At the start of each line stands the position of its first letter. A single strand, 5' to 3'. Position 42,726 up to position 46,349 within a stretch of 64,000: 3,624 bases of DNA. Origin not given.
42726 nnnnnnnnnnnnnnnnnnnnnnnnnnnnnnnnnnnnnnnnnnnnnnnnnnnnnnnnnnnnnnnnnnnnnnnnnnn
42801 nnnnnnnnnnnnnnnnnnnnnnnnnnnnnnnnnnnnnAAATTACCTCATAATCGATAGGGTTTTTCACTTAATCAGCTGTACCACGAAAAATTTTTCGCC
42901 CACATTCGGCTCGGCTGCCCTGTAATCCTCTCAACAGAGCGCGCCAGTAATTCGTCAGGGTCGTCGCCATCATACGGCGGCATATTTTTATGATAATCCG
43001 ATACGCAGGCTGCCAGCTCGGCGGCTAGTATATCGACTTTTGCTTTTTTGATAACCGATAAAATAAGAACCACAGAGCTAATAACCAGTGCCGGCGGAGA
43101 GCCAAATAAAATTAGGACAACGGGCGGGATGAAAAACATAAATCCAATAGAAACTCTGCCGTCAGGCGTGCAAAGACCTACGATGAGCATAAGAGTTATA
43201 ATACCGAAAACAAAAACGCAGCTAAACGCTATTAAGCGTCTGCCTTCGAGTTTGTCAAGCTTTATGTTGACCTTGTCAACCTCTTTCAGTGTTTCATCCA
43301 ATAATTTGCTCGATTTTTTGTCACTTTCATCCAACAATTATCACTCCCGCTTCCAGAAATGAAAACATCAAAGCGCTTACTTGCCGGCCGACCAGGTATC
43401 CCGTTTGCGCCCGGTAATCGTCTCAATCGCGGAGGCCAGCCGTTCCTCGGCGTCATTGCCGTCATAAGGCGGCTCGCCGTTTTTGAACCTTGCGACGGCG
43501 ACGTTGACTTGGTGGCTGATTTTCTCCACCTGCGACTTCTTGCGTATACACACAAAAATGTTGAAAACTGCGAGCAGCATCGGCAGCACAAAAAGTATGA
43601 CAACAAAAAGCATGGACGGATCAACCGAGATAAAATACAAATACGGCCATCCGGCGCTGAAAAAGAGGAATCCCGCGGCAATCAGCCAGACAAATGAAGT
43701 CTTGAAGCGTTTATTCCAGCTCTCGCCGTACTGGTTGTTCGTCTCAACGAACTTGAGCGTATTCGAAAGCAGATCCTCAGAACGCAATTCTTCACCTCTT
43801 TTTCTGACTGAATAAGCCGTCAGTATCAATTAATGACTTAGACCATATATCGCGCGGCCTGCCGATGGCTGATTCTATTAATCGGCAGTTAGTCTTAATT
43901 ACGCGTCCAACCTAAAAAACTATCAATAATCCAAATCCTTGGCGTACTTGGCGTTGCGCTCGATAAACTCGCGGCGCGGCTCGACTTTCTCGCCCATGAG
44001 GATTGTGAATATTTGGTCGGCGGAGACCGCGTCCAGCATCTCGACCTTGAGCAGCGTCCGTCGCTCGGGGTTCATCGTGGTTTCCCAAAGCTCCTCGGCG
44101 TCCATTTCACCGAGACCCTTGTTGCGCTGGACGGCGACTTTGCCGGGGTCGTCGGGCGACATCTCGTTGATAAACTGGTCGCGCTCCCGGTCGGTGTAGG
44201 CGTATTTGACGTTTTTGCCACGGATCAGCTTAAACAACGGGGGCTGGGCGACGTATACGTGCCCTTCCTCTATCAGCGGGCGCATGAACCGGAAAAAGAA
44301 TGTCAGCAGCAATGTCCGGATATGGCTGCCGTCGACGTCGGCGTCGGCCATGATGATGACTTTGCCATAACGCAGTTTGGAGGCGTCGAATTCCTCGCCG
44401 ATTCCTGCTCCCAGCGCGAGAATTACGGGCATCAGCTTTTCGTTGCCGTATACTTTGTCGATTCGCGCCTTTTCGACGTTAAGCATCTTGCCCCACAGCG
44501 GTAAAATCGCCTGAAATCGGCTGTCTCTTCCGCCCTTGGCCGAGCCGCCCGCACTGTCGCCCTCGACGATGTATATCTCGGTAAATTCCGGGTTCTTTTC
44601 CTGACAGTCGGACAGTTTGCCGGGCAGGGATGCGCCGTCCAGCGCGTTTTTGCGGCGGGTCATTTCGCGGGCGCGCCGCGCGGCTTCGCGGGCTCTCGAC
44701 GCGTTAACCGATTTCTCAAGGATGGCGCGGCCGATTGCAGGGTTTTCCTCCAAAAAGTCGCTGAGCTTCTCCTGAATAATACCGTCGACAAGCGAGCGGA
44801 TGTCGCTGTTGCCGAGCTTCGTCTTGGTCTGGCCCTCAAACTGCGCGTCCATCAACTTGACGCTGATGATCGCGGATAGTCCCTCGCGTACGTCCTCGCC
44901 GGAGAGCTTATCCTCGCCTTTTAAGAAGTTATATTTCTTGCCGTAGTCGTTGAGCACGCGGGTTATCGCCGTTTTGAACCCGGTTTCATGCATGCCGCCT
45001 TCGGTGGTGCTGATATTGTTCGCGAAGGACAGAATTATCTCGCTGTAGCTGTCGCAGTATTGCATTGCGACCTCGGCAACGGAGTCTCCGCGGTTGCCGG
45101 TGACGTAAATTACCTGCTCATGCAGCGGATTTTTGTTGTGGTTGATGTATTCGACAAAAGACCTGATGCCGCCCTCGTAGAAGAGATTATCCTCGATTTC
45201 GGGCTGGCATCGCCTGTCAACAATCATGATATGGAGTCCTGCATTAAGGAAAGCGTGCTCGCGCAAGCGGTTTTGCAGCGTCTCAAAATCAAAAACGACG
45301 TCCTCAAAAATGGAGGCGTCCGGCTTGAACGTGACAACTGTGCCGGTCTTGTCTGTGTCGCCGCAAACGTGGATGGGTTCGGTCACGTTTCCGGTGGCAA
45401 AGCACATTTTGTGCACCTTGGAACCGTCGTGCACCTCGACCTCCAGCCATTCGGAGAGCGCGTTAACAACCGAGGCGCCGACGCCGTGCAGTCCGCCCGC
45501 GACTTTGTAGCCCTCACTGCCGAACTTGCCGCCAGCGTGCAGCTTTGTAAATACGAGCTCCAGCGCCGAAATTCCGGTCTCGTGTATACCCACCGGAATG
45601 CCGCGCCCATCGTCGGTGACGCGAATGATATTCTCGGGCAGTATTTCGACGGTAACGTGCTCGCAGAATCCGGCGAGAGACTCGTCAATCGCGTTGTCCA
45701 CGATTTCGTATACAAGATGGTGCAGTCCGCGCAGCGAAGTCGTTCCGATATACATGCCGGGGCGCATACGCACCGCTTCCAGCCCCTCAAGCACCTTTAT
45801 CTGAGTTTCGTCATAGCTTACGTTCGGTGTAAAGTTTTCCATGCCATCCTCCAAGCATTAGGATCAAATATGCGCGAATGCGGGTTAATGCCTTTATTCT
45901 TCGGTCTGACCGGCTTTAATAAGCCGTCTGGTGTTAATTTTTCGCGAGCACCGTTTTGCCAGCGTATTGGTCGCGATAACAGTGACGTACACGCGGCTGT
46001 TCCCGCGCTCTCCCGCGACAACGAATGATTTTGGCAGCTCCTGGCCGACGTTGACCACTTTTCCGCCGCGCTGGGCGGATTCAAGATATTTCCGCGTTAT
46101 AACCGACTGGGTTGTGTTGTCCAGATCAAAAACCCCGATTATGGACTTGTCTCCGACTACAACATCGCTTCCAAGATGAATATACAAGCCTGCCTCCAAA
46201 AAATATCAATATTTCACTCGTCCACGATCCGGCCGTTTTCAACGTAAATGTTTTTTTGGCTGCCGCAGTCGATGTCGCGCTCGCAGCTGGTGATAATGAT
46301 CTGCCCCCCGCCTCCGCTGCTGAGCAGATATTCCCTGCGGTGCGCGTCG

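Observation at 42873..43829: Two tandem paralogous small membrane proteins inserted between gyrB and gyrA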

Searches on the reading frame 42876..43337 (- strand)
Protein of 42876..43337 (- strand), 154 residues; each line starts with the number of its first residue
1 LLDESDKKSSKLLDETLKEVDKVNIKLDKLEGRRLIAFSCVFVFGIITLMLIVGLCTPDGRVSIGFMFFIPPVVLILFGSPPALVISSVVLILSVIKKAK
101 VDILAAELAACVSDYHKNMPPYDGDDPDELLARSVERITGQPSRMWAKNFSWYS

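Call 4: search_protein_families(library=pfam, proteins=[window:42876-43337:-], max_evalue=10)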
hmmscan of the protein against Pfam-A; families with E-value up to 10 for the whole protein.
window:42876-43337:- (154 aa): 2 families
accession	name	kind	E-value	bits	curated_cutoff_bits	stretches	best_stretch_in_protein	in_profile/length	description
PF20966.2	MASE6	-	0.03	14.8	27.4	1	36-96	64-124/170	MASE6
PF10873.13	CYYR1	-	3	8.7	31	0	76-126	65-115/149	Cysteine and tyrosine-rich protein 1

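Call 6: search_protein_families(library=ncbifam, proteins=[window:42876-43337:-], max_evalue=1)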
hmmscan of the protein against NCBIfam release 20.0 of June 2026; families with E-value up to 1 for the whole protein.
window:42876-43337:- (154 aa): 2 families
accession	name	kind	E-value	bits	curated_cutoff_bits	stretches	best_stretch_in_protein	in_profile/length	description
TIGR00997.1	ispZ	equivalog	0.081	13.1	165.2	1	24-51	41-68/178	septation protein IspZ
NF046000.1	MAG1210_fam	subfamily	0.18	10.4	275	1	7-100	39-124/550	MAG1210 family protein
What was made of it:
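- On Soluble gyrase modulators (GyrI-like, YacG, pentapeptide MfpA/Qnr): No such domain at E<=10 in Pfam or at E<=1 in NCBIfam (calls 4, 6).
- Closest known: Known proteinaceous gyrase modulators. Different: None matches the pair at E<=10 in Pfam or NCBIfam (calls 4, 6).
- No match to GyrI-like, YacG, pentapeptide-repeat or any other family at E<=10 (calls 4, 6).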

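Call 7: search_protein_families(library=padloc, proteins=[window:42876-43337:-], max_evalue=1)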
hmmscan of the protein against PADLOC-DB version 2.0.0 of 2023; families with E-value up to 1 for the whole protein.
window:42876-43337:- (154 aa): 0 families
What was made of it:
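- On Type II toxin-antitoxin modules that poison gyrase (CcdAB, ParDE): No Pfam, NCBIfam or PADLOC match (calls 4, 6, 7).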

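Call 8: search_protein_families(library=phrogs, proteins=[window:42876-43337:-], max_evalue=1)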
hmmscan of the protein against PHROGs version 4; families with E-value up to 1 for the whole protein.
window:42876-43337:- (154 aa): 3 families
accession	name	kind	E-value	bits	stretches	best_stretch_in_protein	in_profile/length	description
phrog_1074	-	unknown function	0.37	11.8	1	4-31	29-56/64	-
phrog_14197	-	moron, auxiliary metabolic gene and host takeover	0.5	11.4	1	36-90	11-60/116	membrane protein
phrog_9646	-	unknown function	0.91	10.5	0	33-59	53-79/130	-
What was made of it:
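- On Holins (class II): No significant PHROG or Pfam match (calls 4, 8).
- Closest known: Class II holins and other small N-in/C-in helical-hairpin membrane proteins. Different: No holin family match in PHROGs or Pfam (calls 4, 8).
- No PADLOC or PHROG match of any significance (calls 7, 8).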

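Call 9: find_homologous_proteins(query=window:42876-43337:-, max_evalue=0.001)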
Query window:42876-43337:- (154 aa): 1 proteins with E <= 0.001 among 204 candidates.
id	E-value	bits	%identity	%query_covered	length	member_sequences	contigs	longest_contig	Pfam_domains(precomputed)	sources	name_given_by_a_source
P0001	4.5e-95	333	100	100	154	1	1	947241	-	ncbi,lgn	-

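Call 11: find_encoding_contigs(protein=P0001, flank=10000, max_places=6)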
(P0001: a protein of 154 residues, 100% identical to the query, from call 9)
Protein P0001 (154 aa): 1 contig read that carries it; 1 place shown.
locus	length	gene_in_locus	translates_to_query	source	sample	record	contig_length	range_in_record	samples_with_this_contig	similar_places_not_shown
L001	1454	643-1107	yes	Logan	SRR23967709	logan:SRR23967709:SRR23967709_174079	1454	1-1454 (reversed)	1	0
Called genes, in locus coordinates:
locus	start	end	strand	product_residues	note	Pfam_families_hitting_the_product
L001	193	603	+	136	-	-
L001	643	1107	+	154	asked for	-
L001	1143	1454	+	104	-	?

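Call 14: find_related_loci(query=A1, collection=genome_contigs, flank=10000)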
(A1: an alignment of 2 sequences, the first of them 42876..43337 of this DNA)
Query A1 (154 aa) in genome_contigs; peptide patterns used: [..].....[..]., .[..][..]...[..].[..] (x = any residue, [..] = any of these).
137 stretches matched a pattern, but none encodes a relative of the query by tblastn (E <= 1e-3).

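Call 20: search_protein_representatives(alignment_id=A1)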
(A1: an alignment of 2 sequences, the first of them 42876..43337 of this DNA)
Query: 2 sequences, 159 profile positions. Proteins with E-value up to 0.001 (for the whole library): 2; up to 1e-10: 2; up to 1e-30: 2. The best 2 are listed.
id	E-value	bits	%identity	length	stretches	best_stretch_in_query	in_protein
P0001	2.1e-82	290.8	-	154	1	1-159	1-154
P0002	3.4e-67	241.4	-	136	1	8-154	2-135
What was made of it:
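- A single genome and no homologues (call 20).
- Tried and rejected: An exhaustive HMMER search with a two-sequence profile against 1.84 billion representatives found only the two themselves (call 20).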

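Call 32: list_cluster_members(proteins=[P0001, P0002, P0003])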
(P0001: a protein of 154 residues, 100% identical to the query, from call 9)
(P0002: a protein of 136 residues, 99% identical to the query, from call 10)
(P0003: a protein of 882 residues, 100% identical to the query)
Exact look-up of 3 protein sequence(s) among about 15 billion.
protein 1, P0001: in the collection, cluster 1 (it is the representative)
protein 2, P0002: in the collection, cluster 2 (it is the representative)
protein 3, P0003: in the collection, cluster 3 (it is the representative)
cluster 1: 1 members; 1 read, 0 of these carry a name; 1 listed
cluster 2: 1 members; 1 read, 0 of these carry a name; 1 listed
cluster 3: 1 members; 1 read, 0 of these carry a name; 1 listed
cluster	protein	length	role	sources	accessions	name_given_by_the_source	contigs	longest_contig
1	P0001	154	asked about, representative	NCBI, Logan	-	-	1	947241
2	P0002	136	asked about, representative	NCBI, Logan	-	-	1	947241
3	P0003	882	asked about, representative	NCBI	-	-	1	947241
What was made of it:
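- Tried and rejected: The cluster look-up gave no names or accessions for the source (call 32).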

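Call 33: find_related_loci(query=A1, collection=metagenome_contigs, flank=6000)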
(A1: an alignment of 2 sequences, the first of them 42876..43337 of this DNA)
Query A1 (154 aa) in metagenome_contigs; peptide patterns used: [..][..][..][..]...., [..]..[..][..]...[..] (x = any residue, [..] = any of these).
400 stretches matched a pattern, but none encodes a relative of the query by tblastn (E <= 1e-3).

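Call 42: predict_structure(alignment_id=A1)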
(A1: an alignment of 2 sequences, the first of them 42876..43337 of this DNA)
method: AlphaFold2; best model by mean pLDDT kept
length: 154 residues; sequences in the alignment: 2
mean_pLDDT: 55.8   pTM: 0.27
mean pLDDT of the five models: 55.8, 55.2, 54.9, 51.4, 50.8
residues with pLDDT >= 90: 0; 70-90: 0; 50-70: 134; < 50: 20
segments of 3 or more residues with pLDDT < 50: 118-123, 148-151
pLDDT, mean of each block of 10 residues (from residue 1): 52 64 60 56 63 58 51 55 57 59 60 50 51 56 50 43
secondary structure, 60 per line:
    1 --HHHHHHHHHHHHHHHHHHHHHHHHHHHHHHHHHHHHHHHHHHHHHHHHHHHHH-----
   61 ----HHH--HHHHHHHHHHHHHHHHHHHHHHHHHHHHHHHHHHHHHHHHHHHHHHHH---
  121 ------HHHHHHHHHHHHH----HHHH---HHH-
elements in order: H3-55 H70-117 H127-139 H144-147
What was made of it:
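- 42873..43337 (-): ORF2, 154 aa. TTG start at 43337 (or 43334) behind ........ (43341-43348). Two-TM hairpin. GC3 0.47, atypical for the window. AlphaFold2 model: helices 3-55, 70-117 and 127-139, mean pLDDT 56 (call 42).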

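Call 43: search_dna_similar(query=P0001, collection=phages, mode=protein, max_evalue=1, max_rows=10)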
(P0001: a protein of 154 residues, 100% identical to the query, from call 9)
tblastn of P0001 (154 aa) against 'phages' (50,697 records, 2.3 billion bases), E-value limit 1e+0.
No match.

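Call 44: search_dna_similar(query=P0001, collection=plasmids, mode=protein, max_evalue=1, max_rows=10)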
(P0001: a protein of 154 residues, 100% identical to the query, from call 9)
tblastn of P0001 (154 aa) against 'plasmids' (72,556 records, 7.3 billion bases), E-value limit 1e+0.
No match.
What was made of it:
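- Tried and rejected: tblastn of ORF2 against phage and plasmid records found no match at E<=1 (calls 43, 44).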

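Call 45: search_solved_structures(query=A1, max_evalue=10)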
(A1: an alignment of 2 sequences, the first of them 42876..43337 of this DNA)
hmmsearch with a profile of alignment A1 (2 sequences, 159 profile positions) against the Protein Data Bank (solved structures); distinct sequences matched with E-value up to 10: 0.
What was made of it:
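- Tried and rejected: A PDB profile search found nothing at E<=10 (call 45).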

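Call 62: fold_search(model_id=the predicted structure, library=pdb)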
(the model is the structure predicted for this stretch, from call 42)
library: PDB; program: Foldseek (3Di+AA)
matches with E <= 10: 2; with E <= 0.001: 0
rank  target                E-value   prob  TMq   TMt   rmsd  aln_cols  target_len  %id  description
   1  9qcl_A                6.1e+00  0.07  0.17  0.05  12.5        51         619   18  S.aureus ClpC tetradecameric resting state (released 2025-08-27)
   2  1kf6_C                7.6e+00  0.02  0.17  0.19  13.8       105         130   15  E. coli Quinol-Fumarate Reductase with Bound Inhibitor HQNO (released 2002-03-13)

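Call 71: find_related_loci(query=A1, collection=viral_contigs, flank=5000)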
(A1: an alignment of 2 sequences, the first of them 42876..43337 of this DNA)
Query A1 (154 aa) in viral_contigs; peptide patterns used: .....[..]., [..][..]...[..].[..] (x = any residue, [..] = any of these).
113 stretches matched a pattern, but none encodes a relative of the query by tblastn (E <= 1e-3).
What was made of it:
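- On Mobile element, prophage or defence-island cargo: No match in phage records, plasmids, viral contigs or PADLOC (calls 7, 43, 44, 71).
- No match in phage records, plasmids or viral contigs (calls 43, 44, 71).
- Tried and rejected: Pattern scans confirmed by tblastn found no relative in GTDB genomes, JGI metagenomes or IMG/VR (calls 14, 33, 71).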

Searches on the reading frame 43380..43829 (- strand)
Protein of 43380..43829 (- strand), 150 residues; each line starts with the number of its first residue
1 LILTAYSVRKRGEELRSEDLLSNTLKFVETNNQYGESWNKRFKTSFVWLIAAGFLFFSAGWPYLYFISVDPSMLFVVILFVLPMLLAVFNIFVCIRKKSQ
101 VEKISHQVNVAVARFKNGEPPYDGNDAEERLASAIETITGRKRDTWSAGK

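Call 4: search_protein_families(library=pfam, proteins=[window:43380-43829:-], max_evalue=10)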
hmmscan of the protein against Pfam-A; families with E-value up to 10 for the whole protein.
window:43380-43829:- (150 aa): 1 family
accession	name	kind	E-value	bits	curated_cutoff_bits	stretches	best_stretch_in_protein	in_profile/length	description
PF00335.26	Tetraspanin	-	0.083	13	32.1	1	29-115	30-119/225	Tetraspanin family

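Call 6: search_protein_families(library=ncbifam, proteins=[window:43380-43829:-], max_evalue=1)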
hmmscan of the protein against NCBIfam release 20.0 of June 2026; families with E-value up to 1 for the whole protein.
window:43380-43829:- (150 aa): 1 family
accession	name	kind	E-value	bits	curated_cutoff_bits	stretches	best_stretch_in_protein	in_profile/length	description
NF046000.1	MAG1210_fam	subfamily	0.13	10.8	275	1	33-109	53-132/550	MAG1210 family protein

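Call 7: search_protein_families(library=padloc, proteins=[window:43380-43829:-], max_evalue=1)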
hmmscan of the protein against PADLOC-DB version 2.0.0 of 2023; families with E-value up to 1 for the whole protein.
window:43380-43829:- (150 aa): 0 families

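Call 8: search_protein_families(library=phrogs, proteins=[window:43380-43829:-], max_evalue=1)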
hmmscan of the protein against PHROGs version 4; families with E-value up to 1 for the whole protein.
window:43380-43829:- (150 aa): 4 families
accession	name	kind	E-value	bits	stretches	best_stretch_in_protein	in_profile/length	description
phrog_26289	-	unknown function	0.0026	18.5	1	80-99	23-42/52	-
phrog_17659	-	unknown function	0.25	12.5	1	79-113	8-42/51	-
phrog_2203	-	moron, auxiliary metabolic gene and host takeover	0.39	11.8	1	23-81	57-115/166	membrane protein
phrog_8459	-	unknown function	0.46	11.9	1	48-86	20-58/77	-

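Call 10: find_homologous_proteins(query=window:43380-43829:-, max_evalue=0.01)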
Query window:43380-43829:- (150 aa): 1 proteins with E <= 0.01 among 36 candidates.
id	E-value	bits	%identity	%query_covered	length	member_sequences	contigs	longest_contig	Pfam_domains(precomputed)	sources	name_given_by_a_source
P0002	4.9e-85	301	99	91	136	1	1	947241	-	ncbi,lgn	-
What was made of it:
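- Checked: That is the 136-aa product called in the public assemblies (P0002, calls 10-11), and it makes the gyrB-ORF1 gap 135 nt.
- Both are called as genes in public assemblies (calls 9-11). No homologues exist, so no co-occurrence statistic is possible (calls 9, 10, 20).
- Tried and rejected: The word-indexed search of 5.8 billion proteins returned each ORF only itself (calls 9, 10).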

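Call 64: predict_structure(alignment_id=A3)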
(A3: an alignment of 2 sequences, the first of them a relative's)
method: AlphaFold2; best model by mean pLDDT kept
length: 136 residues; sequences in the alignment: 2
mean_pLDDT: 67.3   pTM: 0.42
mean pLDDT of the five models: 67.3, 62.2, 58.5, 58.3, 57.9
residues with pLDDT >= 90: 0; 70-90: 57; 50-70: 72; < 50: 7
segments of 3 or more residues with pLDDT < 50: 132-136
pLDDT, mean of each block of 10 residues (from residue 1): 59 65 68 76 73 70 76 75 70 69 61 64 63 43
secondary structure, 60 per line:
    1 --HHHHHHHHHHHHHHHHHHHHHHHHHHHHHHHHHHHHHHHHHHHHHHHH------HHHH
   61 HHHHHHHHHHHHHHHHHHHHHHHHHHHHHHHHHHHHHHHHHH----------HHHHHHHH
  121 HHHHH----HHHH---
elements in order: H3-50 H57-102 H113-125 H130-133
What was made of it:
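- Both AlphaFold2 models give the same three-helix layout (calls 42, 64).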

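Call 67: fold_search(model_id=the predicted structure, library=pdb)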
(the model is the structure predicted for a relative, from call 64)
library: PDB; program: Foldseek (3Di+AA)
matches with E <= 10: 270; with E <= 0.001: 0
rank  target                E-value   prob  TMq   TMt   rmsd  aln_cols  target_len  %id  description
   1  9g0c_A                8.8e-01  0.69  0.49  0.47   8.3       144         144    8  Structure of human Mical1 bMERB_V978A_V985A domain:Rab10 complex. (released 2025-07-02)
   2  7pi6_A                9.4e-01  0.28  0.33  0.25  11.7       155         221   11  Trypanosoma brucei ISG65 bound to human complement C3d (released 2022-07-27)
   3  5nug_A                1.0e+00  0.91  0.62  0.03   8.3       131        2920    8  Motor domains from human cytoplasmic dynein-1 in the phi-particle conformation (released 2017-06-28)
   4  9ynh_A                1.2e+00  0.33  0.36  0.02   9.2       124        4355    8  Full-length human cytoplasmic dynein-1 in phi-like state bound to dynactin-p150glued and LIS1 (released 2026-01-28)
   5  2b5u_A                1.3e+00  0.44  0.46  0.17  11.5       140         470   14  Crystal Structure Of Colicin E3 V206C Mutant In Complex With Its Immunity Protein (released 2006-11-07)
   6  8zar_B                1.4e+00  0.69  0.50  0.22   8.3       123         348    8  EmrAB-TolC MFS-type tripartite multidrug efflux pump FA (released 2025-04-30)
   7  5szh_A                1.5e+00  0.25  0.35  0.34   8.1       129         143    8  Structure of human Rab1b in complex with the bMERB domain of Mical-cL (released 2016-08-24)
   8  8zal_A                1.5e+00  0.66  0.50  0.22   8.3       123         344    8  EmrAB-TolC MFS-type tripartite multidrug efflux pump EA (released 2025-04-30)
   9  9y66_A                1.6e+00  0.30  0.40  0.15   7.4       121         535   12  attLsym bound serine integrase complex in the dimeric state (released 2026-02-04)
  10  7oj0_8                1.7e+00  0.54  0.43  0.20   6.4       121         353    7  Cryo-EM structure of 70S ribosome stalled with TnaC peptide and RF2 (released 2021-09-15)
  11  8zar_C                1.7e+00  0.47  0.43  0.19   9.1       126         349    9  EmrAB-TolC MFS-type tripartite multidrug efflux pump FA (released 2025-04-30)
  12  4h8s_D                1.7e+00  0.20  0.33  0.15  13.1       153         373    6  Crystal structure of human APPL2BARPH domain (released 2012-10-17)
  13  6zsj_C                1.7e+00  0.11  0.25  0.26  10.6       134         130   12  The mechanism of activation of the actin binding protein EHBP1 by Rab8 family members. (released 2020-09-02)
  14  1qu7_A                1.9e+00  0.80  0.59  0.37   9.3       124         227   12  FOUR HELICAL-BUNDLE STRUCTURE OF THE CYTOPLASMIC DOMAIN OF A SERINE CHEMOTAXIS RECEPTOR (released 2000-07-12)
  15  8zal_B                1.9e+00  0.60  0.50  0.22   8.3       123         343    8  EmrAB-TolC MFS-type tripartite multidrug efflux pump EA (released 2025-04-30)
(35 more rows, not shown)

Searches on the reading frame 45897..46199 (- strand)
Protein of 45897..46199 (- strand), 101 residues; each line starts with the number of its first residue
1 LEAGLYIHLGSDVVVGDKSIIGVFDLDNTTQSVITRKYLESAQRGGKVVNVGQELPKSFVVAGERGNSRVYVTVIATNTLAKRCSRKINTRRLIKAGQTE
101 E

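Call 6: search_protein_families(library=ncbifam, proteins=[window:45897-46199:-], max_evalue=1)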
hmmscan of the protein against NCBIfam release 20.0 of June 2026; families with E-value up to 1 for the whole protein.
window:45897-46199:- (101 aa): 1 family
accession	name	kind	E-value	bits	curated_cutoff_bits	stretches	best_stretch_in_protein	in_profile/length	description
NF046065.1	MtxRegRemB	equivalog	2.7e-16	59.5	40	1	5-87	1-79/84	extracellular matrix regulator RemB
